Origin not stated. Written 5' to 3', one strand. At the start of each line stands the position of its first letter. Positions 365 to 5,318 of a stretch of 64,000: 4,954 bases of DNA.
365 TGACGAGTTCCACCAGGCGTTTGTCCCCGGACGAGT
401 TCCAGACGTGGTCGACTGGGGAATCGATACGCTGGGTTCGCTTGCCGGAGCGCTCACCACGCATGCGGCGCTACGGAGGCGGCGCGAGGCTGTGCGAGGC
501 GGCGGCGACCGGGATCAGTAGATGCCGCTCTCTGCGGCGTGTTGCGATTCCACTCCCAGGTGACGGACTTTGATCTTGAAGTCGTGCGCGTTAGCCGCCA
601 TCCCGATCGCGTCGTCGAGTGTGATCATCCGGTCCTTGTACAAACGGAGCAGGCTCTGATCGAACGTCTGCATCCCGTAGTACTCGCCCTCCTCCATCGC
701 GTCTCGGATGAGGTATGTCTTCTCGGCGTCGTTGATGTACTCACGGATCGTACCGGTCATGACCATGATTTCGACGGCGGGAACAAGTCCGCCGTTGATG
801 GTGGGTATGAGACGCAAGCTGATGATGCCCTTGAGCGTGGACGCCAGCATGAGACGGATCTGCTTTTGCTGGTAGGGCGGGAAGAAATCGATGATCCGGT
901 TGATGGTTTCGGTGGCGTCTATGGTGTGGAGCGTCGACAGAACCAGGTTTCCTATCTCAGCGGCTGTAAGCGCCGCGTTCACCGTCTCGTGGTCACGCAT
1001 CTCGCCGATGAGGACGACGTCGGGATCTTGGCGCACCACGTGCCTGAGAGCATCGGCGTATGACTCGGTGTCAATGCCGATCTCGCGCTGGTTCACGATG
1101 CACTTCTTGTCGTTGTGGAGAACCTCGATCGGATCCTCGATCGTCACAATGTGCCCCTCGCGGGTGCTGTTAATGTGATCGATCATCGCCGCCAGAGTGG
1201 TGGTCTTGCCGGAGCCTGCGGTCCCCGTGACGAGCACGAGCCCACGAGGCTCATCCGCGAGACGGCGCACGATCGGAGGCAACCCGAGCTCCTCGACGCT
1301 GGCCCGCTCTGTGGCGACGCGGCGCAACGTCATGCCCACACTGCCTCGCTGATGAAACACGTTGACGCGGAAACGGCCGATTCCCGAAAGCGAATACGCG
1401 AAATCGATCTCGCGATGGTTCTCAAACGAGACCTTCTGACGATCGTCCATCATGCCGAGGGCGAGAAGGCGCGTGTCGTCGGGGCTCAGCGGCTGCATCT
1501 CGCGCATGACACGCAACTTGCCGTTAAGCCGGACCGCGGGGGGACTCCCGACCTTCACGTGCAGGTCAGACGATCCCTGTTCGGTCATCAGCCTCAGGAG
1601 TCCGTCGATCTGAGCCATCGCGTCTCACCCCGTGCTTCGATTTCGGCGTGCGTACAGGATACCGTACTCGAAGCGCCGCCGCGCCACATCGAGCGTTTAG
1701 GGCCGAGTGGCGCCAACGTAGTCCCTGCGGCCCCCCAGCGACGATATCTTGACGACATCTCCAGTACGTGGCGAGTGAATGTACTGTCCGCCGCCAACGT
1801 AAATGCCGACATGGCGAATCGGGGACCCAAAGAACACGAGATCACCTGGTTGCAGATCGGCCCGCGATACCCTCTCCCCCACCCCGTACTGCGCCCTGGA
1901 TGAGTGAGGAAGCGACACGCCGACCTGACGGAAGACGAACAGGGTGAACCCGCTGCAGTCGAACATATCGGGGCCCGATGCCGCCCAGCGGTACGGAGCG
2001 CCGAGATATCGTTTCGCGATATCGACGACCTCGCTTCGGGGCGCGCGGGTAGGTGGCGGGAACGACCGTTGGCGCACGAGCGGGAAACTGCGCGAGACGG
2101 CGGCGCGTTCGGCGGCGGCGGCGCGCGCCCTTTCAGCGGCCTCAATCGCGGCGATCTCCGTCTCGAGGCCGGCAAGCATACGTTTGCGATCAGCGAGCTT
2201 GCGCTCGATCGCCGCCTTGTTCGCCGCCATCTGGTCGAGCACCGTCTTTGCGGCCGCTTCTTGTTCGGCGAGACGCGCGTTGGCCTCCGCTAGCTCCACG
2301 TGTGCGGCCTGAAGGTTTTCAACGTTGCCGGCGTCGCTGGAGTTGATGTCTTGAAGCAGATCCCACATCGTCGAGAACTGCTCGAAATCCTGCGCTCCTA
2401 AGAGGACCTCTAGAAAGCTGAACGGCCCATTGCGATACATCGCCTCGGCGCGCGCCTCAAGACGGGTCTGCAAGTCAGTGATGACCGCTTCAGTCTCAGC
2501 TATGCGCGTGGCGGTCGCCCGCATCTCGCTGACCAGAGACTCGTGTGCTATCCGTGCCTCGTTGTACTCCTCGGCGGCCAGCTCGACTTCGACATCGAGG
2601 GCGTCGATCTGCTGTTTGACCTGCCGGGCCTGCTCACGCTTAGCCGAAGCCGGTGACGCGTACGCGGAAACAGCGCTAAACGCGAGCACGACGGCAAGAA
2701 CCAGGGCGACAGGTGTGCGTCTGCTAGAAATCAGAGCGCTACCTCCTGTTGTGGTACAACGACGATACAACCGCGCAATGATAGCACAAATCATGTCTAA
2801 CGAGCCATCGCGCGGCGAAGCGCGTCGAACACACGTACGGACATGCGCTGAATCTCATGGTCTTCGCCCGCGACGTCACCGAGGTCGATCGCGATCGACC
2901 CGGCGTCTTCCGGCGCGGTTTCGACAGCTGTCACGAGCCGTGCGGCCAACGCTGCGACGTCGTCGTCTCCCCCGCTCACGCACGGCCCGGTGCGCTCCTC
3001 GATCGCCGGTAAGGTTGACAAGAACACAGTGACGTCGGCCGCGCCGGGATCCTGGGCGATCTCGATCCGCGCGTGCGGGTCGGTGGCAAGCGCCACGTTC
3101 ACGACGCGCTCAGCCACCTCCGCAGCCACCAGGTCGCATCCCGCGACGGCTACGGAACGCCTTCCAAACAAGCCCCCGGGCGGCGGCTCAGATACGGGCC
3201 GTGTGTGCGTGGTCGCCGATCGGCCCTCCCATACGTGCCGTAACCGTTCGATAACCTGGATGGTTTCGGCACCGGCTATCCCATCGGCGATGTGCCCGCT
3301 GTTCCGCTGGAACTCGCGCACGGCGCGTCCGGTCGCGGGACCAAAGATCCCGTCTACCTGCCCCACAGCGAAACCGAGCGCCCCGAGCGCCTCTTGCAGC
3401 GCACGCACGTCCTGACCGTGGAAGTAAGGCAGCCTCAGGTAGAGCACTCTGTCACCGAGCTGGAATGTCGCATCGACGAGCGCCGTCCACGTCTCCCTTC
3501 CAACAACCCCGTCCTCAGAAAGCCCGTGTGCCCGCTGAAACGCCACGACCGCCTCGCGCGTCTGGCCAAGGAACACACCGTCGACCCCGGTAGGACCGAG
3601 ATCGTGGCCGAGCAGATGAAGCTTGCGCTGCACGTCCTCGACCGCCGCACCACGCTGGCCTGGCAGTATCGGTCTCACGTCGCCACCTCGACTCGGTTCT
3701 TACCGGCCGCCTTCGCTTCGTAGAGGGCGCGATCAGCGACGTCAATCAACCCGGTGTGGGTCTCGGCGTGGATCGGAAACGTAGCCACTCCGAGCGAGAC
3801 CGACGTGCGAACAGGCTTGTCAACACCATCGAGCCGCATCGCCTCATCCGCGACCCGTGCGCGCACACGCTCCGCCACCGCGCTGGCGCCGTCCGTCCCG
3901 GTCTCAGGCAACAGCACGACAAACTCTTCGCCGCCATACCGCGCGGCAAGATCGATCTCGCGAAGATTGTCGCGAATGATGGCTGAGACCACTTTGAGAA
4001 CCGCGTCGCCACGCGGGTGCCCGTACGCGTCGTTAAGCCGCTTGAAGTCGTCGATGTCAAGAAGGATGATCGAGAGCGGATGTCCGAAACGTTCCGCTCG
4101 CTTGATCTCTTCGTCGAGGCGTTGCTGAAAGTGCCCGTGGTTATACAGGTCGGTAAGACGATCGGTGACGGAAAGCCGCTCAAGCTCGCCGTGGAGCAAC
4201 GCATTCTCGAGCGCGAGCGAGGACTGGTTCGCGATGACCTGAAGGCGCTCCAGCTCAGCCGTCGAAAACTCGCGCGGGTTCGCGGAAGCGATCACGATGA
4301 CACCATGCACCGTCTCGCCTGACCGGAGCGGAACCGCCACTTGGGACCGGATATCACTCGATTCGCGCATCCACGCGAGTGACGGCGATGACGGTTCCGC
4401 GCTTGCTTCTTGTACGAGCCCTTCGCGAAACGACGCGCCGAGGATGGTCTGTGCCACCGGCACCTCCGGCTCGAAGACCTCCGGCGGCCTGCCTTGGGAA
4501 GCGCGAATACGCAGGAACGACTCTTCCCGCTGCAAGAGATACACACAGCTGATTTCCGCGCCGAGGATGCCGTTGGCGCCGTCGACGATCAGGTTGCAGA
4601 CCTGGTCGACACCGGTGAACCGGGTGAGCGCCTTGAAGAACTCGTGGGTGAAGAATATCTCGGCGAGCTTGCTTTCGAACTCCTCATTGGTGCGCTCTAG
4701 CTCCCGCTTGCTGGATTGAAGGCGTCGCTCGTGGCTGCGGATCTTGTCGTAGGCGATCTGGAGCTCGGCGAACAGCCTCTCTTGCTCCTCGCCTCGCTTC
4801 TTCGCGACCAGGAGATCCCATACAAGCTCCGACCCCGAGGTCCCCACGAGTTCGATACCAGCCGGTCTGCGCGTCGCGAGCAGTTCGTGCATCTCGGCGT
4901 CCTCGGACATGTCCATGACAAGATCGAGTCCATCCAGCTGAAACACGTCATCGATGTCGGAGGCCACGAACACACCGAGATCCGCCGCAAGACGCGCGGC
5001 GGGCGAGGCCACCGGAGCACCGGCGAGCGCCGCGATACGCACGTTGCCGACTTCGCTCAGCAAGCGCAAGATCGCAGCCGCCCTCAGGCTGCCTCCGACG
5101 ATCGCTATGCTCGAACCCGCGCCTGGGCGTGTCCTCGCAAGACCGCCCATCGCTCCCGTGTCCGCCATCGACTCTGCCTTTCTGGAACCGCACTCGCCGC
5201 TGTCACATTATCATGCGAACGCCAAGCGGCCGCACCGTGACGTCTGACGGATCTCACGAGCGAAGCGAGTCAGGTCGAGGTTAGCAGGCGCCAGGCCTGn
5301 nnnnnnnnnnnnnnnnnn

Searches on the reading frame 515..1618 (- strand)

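Call 9: search_protein_families(library=pfam, proteins=[window:515-1618:-], max_evalue=0.001)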
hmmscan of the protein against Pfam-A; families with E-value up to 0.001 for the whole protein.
window:515-1618:- (367 aa): 5 families
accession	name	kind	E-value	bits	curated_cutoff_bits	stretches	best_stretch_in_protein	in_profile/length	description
PF00437.27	T2SSE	-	3.7e-42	144.7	24.9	1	108-273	121-280/370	Type II/IV secretion system protein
PF13604.12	AAA_30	-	4.3e-06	27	27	1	117-215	10-107/191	AAA domain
PF25199.1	nSTAND_NTPase5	-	7.1e-06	26.3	34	1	101-171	18-88/145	Novel STAND NTPase 5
PF13191.12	AAA_16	-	0.00024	22.1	32.6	1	122-159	22-55/167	AAA ATPase domain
PF03029.23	ATP_bind_1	-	0.00047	20.5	27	0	130-159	1-31/240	Conserved hypothetical ATP binding protein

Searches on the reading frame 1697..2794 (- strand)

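Call 9: search_protein_families(library=pfam, proteins=[window:1697-2794:-], max_evalue=0.001)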
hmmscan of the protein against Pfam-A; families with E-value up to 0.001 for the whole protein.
window:1697-2794:- (365 aa): 2 families
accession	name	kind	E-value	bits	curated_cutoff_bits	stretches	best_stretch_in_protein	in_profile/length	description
PF00877.26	NLPC_P60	-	2.9e-27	95.1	23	1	265-354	1-92/105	NlpC/P60 family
PF24568.1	CC_PcsB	-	9.5e-07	29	27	1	98-169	1-73/75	Peptidoglycan hydrolase PcsB, coiled-coil domain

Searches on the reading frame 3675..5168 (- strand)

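Call 9: search_protein_families(library=pfam, proteins=[window:3675-5168:-], max_evalue=0.001)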
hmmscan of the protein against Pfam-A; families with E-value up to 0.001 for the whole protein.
window:3675-5168:- (497 aa): 4 families
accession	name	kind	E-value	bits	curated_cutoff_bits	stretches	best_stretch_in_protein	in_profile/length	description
PF00990.26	GGDEF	-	6.5e-48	163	23.8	1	334-492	2-161/161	Diguanylate cyclase, GGDEF domain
PF13185.12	GAF_2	-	1.7e-14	54.6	28.6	1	187-321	4-136/136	GAF domain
PF13492.12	GAF_3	-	2.4e-14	54.3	27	1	188-322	3-129/129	GAF domain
PF01590.32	GAF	-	2.3e-11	44.8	22.4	1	188-320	3-133/133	GAF domain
